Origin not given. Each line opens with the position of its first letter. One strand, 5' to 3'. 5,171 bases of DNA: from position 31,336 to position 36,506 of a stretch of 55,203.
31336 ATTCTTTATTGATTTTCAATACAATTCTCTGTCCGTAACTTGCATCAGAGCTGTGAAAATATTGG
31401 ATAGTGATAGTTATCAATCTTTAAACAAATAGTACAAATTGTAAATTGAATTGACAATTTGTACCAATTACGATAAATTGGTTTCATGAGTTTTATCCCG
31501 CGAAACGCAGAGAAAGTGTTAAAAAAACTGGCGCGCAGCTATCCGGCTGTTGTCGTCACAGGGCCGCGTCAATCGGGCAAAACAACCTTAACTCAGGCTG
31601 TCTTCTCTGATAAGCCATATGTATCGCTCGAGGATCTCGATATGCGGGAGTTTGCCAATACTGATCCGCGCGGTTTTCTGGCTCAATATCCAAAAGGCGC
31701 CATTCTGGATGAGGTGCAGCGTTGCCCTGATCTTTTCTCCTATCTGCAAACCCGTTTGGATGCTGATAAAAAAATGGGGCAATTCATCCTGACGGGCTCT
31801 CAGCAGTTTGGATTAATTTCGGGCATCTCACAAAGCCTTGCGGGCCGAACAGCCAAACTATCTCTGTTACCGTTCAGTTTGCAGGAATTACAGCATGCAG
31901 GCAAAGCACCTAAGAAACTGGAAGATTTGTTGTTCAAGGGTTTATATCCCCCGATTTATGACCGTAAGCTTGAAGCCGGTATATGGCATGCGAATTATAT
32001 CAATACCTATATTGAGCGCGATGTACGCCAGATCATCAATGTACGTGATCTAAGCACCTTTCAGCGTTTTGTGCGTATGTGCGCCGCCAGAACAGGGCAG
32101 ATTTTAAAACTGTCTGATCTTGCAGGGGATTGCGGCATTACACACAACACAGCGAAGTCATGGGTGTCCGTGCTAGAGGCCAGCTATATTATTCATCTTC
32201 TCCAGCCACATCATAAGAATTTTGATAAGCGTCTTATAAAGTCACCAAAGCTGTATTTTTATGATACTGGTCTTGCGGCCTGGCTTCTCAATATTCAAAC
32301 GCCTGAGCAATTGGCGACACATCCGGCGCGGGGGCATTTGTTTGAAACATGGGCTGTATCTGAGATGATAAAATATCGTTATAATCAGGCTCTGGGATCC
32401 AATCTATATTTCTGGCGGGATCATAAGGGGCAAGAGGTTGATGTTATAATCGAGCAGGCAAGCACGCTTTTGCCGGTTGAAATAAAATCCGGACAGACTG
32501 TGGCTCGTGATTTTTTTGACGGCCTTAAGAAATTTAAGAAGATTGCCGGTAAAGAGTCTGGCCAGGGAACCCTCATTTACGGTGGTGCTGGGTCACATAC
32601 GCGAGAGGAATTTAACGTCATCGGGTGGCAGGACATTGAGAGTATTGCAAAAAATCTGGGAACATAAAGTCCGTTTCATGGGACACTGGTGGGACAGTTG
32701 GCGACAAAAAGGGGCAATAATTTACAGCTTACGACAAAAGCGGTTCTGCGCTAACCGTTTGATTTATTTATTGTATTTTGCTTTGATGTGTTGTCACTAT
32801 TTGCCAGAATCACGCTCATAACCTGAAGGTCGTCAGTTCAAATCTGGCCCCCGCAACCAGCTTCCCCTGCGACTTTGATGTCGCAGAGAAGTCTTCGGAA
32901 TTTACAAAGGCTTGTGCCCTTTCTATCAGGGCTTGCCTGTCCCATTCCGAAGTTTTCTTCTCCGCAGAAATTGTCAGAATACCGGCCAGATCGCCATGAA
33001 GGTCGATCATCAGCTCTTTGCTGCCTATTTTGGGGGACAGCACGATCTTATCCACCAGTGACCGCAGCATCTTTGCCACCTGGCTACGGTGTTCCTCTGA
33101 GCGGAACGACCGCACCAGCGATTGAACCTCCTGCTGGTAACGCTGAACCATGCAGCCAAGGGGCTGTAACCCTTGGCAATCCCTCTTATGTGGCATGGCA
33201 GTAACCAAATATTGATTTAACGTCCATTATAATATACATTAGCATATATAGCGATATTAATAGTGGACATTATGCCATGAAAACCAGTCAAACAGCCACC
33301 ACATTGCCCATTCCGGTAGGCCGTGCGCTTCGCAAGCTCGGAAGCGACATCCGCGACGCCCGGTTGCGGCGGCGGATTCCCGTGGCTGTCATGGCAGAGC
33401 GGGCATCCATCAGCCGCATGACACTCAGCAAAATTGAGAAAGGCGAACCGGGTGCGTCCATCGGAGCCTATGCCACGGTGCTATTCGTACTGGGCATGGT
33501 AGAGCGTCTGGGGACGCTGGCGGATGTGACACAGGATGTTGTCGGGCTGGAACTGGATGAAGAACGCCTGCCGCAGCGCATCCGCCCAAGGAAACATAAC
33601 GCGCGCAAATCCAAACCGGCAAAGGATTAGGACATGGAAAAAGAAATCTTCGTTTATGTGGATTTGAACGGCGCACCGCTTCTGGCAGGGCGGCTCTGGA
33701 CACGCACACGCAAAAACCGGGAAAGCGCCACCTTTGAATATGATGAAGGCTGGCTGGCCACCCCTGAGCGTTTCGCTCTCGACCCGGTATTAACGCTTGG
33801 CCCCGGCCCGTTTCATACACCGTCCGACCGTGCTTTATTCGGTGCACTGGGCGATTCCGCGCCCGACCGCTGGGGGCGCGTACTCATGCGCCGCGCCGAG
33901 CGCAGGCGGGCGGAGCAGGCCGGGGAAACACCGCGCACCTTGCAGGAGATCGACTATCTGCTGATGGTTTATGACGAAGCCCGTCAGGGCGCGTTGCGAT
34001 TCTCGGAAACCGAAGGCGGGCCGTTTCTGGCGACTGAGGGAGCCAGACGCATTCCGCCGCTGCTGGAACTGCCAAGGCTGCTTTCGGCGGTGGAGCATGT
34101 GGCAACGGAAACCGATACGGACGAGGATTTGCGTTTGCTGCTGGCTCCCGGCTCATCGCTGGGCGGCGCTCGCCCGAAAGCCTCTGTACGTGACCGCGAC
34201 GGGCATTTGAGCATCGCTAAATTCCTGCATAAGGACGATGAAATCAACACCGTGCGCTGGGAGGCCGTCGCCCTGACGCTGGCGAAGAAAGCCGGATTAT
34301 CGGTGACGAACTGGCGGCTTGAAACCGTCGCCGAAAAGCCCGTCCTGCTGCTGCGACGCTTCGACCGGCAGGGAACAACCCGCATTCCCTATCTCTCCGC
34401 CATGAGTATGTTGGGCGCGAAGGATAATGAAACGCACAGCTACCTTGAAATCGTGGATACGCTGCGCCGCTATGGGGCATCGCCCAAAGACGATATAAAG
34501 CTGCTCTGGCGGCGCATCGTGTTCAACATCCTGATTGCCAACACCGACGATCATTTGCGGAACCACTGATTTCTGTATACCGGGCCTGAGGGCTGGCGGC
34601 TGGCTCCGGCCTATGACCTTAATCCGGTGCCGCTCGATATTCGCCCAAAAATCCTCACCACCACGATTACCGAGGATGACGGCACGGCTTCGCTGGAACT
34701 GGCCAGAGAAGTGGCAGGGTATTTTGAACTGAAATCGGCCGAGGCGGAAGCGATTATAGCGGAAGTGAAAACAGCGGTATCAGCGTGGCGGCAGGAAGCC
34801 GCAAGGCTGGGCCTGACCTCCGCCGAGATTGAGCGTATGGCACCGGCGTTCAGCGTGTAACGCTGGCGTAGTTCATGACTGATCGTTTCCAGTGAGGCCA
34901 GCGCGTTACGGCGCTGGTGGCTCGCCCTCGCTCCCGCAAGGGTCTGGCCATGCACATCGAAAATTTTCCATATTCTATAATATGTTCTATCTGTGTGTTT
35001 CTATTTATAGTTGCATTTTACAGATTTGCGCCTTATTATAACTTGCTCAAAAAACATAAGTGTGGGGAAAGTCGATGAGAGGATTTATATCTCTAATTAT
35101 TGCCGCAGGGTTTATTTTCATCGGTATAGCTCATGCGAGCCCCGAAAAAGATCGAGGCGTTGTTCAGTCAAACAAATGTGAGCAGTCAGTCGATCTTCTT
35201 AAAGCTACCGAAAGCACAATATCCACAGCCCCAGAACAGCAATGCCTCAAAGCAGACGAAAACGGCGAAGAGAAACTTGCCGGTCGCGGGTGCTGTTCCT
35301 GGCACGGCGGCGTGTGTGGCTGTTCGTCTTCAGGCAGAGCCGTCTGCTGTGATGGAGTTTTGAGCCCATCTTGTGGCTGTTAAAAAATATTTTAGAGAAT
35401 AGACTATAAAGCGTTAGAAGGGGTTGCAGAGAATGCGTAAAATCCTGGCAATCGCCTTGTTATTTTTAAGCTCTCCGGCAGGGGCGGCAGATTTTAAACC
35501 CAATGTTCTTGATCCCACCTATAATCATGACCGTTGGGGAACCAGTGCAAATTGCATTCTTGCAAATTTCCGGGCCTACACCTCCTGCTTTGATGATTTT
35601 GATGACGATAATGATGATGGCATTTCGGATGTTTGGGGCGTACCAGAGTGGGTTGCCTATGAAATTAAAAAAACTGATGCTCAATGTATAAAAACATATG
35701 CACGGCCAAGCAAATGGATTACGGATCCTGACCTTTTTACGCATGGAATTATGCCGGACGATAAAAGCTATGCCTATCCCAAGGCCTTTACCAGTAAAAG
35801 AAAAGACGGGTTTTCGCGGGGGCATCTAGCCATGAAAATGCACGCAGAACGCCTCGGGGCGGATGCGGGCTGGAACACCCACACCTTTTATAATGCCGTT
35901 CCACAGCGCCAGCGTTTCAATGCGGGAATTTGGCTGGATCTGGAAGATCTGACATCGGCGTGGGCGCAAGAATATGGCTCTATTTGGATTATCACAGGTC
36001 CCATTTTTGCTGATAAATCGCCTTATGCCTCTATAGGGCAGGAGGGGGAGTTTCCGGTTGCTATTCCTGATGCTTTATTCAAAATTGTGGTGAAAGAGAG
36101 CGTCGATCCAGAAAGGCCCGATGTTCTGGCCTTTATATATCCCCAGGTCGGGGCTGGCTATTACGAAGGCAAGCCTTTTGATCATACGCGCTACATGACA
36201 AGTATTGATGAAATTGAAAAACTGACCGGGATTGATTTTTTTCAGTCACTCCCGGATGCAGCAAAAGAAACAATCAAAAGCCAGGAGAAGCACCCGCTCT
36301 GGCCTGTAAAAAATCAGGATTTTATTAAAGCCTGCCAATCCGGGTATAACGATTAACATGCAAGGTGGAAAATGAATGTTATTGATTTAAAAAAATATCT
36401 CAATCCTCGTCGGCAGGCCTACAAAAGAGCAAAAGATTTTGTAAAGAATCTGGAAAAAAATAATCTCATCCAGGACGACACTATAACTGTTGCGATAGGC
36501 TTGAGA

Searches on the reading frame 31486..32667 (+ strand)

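Call 12: search_protein_families(library=pfam, proteins=[window:31486-32667:+], max_evalue=0.00001)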
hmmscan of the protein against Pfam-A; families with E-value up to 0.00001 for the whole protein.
window:31486-32667:+ (393 aa): 2 families
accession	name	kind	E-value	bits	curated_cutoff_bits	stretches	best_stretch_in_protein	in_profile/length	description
PF13635.12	DUF4143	-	8.4e-52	175.6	28.1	1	177-336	1-160/160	Domain of unknown function (DUF4143)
PF13173.12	AAA_14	-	2.2e-27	96.1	27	1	20-135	3-128/129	AAA domain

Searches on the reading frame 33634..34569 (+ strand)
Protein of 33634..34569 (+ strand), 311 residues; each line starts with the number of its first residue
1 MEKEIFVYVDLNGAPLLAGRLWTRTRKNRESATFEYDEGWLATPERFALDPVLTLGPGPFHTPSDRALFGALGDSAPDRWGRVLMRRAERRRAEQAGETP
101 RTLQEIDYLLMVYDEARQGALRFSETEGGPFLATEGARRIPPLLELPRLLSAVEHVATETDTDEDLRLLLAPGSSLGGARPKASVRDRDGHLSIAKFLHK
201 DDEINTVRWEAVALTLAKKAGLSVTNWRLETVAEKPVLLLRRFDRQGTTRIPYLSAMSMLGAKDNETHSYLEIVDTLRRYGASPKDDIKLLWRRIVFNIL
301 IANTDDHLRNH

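Call 12: search_protein_families(library=pfam, proteins=[window:33634-34569:+], max_evalue=0.00001)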
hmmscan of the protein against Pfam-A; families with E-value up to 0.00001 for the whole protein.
window:33634-34569:+ (311 aa): 2 families
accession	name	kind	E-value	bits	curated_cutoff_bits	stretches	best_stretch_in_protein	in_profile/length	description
PF07804.18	HipA_C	-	2.7e-35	122.4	30.5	1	174-311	1-142/213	HipA-like C-terminal domain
PF13657.11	Couple_hipA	-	9.3e-06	26.5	22.5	0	18-94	10-77/99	HipA N-terminal domain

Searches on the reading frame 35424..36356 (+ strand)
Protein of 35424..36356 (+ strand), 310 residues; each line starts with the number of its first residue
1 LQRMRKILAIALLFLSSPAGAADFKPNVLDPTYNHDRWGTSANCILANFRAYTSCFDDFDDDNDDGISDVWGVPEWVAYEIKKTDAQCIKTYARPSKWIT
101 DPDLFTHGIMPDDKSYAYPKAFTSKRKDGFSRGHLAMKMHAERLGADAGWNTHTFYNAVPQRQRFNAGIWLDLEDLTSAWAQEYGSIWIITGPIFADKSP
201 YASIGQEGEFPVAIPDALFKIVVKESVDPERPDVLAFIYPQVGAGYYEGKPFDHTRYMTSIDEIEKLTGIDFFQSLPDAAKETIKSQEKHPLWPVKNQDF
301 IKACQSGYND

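Call 12: search_protein_families(library=pfam, proteins=[window:35424-36356:+], max_evalue=0.00001)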
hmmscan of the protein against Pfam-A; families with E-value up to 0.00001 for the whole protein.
window:35424-36356:+ (310 aa): 1 family
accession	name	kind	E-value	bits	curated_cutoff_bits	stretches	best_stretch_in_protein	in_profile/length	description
PF01223.29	Endonuclease_NS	-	1.1e-30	107.4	23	1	72-278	33-222/223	DNA/RNA non-specific endonuclease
